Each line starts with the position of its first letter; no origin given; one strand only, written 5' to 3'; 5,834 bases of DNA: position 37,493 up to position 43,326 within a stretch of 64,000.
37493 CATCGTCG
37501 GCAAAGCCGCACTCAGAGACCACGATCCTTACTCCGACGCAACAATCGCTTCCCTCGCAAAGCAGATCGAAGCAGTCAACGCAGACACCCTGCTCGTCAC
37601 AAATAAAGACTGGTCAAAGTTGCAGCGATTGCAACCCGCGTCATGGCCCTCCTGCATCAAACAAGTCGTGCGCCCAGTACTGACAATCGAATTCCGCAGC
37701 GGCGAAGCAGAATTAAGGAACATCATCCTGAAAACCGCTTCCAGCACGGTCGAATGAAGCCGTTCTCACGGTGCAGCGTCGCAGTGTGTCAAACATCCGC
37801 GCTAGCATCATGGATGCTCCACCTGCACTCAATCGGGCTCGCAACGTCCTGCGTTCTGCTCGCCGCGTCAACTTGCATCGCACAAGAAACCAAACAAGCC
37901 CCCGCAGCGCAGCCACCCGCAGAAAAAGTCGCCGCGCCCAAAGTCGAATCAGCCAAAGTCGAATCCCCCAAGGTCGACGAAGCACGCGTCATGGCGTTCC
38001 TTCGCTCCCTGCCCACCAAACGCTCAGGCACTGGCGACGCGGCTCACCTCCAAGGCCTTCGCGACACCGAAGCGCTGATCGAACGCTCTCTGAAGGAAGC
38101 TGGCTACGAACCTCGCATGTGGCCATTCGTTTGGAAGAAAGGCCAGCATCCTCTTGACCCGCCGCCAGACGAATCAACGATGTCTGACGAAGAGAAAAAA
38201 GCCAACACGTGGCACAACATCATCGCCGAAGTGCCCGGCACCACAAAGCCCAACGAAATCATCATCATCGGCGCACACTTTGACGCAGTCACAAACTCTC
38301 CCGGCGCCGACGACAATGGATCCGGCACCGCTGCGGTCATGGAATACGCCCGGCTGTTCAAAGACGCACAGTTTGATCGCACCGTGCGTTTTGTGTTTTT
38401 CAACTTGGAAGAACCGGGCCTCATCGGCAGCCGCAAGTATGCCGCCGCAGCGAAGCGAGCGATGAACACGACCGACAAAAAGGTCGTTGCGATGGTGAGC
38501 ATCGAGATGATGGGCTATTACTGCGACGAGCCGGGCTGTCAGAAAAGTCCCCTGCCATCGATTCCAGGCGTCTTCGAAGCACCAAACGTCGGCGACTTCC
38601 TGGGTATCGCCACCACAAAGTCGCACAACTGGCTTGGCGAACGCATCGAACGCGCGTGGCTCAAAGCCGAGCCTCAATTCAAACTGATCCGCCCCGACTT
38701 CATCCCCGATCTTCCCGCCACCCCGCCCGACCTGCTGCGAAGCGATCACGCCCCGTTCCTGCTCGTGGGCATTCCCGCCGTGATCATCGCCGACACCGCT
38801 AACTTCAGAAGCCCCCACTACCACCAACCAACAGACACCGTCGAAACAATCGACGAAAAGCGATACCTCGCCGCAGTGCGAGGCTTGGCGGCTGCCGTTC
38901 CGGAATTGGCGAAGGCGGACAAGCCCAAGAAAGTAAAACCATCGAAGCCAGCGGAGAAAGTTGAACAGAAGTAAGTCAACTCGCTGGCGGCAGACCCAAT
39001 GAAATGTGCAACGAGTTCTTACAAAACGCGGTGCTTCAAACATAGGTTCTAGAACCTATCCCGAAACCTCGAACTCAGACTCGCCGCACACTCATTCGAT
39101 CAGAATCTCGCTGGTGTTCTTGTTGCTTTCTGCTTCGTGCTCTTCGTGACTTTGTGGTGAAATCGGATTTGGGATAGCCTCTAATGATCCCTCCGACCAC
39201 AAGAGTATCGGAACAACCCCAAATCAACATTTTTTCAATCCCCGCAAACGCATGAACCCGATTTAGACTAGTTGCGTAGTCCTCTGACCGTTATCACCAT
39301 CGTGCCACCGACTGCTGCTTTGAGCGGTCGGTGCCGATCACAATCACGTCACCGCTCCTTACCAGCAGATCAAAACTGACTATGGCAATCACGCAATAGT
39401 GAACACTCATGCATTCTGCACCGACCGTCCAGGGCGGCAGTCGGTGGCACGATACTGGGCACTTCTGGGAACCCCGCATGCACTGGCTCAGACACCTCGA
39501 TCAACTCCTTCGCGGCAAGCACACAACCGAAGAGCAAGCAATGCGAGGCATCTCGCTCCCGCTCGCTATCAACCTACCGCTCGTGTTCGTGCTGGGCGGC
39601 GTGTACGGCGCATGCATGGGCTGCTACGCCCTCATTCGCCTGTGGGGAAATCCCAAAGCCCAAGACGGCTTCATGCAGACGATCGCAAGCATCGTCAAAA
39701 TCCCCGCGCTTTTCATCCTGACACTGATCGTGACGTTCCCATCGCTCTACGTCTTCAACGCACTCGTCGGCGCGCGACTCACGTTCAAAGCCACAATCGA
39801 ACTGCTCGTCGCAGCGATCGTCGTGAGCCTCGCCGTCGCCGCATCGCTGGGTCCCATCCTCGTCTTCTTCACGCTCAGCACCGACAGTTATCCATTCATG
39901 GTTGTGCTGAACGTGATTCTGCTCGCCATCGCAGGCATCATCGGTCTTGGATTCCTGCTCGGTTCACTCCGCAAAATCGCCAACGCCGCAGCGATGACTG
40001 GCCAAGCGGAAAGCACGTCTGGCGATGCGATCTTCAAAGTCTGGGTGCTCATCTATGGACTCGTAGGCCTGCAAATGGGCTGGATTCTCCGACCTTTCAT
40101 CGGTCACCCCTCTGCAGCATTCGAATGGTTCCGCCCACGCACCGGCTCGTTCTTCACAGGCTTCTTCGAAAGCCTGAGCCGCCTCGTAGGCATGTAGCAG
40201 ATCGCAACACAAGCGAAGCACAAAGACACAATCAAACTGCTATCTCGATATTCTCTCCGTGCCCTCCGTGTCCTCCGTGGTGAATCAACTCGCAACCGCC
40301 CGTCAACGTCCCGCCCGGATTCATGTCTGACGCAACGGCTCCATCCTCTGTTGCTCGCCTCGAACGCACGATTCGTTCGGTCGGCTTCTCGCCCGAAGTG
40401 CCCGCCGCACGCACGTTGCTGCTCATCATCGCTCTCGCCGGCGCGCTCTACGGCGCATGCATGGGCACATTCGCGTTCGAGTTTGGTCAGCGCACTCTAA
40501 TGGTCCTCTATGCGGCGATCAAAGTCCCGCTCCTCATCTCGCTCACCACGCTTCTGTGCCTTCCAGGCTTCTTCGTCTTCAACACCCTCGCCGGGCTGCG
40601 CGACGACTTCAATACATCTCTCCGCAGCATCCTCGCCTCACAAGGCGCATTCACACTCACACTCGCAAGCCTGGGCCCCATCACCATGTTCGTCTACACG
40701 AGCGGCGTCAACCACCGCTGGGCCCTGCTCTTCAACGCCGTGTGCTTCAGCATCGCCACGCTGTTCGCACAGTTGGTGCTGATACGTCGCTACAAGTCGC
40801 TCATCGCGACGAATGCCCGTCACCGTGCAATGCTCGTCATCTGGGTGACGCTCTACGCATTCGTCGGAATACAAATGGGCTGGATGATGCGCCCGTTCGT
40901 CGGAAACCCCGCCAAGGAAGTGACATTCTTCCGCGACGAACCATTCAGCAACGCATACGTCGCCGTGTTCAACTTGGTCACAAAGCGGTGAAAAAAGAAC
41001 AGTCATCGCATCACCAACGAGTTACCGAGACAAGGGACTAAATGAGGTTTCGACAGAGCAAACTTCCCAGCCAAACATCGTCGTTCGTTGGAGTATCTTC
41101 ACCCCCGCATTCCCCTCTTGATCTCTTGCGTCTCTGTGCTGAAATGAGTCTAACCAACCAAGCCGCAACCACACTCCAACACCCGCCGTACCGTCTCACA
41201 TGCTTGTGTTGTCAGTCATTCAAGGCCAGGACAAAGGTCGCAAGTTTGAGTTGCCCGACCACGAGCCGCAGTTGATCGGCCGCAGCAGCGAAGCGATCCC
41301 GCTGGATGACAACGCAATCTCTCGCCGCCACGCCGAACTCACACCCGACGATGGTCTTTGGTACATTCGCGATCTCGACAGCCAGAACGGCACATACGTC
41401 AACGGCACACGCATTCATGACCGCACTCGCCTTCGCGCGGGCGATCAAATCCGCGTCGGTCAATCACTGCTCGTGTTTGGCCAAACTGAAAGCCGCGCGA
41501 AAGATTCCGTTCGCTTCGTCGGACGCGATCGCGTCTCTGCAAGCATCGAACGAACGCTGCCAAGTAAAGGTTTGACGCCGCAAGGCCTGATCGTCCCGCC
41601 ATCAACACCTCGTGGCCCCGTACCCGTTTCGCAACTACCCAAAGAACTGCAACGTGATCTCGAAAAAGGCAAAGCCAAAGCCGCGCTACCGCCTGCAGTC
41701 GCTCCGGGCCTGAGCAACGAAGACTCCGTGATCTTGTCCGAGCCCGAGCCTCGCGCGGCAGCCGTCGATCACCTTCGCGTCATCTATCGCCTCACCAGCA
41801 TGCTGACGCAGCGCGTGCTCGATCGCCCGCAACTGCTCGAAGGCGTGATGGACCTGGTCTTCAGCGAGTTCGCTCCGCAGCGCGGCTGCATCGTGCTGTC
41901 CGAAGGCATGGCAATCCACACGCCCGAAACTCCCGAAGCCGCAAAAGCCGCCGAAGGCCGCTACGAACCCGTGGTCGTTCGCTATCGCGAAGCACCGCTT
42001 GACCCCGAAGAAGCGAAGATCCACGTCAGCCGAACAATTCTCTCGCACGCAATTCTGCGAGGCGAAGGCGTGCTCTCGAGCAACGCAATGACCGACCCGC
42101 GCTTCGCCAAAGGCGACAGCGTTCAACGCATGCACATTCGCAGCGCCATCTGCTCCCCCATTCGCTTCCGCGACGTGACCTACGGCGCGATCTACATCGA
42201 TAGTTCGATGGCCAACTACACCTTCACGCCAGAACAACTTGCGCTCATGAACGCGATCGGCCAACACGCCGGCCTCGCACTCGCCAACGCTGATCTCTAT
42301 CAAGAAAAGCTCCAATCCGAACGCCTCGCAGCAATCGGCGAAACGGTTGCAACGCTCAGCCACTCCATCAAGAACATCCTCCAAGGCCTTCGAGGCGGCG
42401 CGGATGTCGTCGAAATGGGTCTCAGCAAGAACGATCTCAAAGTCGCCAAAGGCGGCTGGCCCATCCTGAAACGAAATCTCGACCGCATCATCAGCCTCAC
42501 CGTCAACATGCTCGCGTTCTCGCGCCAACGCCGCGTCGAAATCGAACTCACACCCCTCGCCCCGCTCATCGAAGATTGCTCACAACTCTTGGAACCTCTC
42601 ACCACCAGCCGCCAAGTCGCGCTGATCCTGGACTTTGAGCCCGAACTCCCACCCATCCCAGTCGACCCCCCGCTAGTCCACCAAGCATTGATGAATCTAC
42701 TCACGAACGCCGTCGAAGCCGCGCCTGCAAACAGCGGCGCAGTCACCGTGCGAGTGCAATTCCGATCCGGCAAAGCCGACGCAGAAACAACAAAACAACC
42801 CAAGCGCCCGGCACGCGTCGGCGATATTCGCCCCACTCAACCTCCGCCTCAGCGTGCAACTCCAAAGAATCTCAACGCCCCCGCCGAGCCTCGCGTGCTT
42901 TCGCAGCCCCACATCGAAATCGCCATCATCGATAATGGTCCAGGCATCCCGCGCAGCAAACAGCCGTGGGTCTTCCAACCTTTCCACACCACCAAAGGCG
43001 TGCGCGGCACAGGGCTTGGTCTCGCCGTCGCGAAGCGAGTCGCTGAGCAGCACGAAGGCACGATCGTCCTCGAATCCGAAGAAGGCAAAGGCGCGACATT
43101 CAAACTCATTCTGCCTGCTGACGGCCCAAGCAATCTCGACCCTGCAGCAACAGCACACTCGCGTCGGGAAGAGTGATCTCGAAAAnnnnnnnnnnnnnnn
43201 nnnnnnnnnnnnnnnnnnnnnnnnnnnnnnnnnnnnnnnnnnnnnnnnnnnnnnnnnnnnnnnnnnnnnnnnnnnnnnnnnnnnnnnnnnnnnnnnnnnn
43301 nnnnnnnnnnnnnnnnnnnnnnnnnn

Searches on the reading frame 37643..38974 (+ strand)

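Call 36: search_protein_families(library=pfam, proteins=[window:37643-38974:+], max_evalue=0.00001)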
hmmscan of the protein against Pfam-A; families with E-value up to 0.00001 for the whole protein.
window:37643-38974:+ (443 aa): 1 family
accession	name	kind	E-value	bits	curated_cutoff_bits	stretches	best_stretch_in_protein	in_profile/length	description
PF04389.22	Peptidase_M28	-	2e-36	126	21.3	1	192-416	1-190/193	Peptidase family M28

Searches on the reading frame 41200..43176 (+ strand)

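Call 7: search_protein_families(library=pfam, proteins=[window:41200-43176:+])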
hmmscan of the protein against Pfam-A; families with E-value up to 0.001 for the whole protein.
window:41200-43176:+ (658 aa): 6 families
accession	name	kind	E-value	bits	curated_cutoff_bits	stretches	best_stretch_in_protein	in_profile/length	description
PF02518.31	HATPase_c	-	2.9e-23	82.9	26.4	1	571-640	37-109/111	Histidine kinase-, DNA gyrase B-, and HSP90-like ATPase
PF00498.31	FHA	-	3.6e-20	72.6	20.7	1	26-87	3-67/67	FHA domain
PF16697.10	Yop-YscD_cpl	-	1.4e-15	57.7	33.2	1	6-95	2-92/94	Inner membrane component of T3SS, cytoplasmic domain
PF01590.32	GAF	-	9.7e-13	49.2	22.4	1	209-361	2-133/133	GAF domain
PF13185.12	GAF_2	-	3e-08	34.4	28.6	1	211-361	6-135/136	GAF domain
PF13492.12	GAF_3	-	4e-07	30.9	27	1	277-363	52-129/129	GAF domain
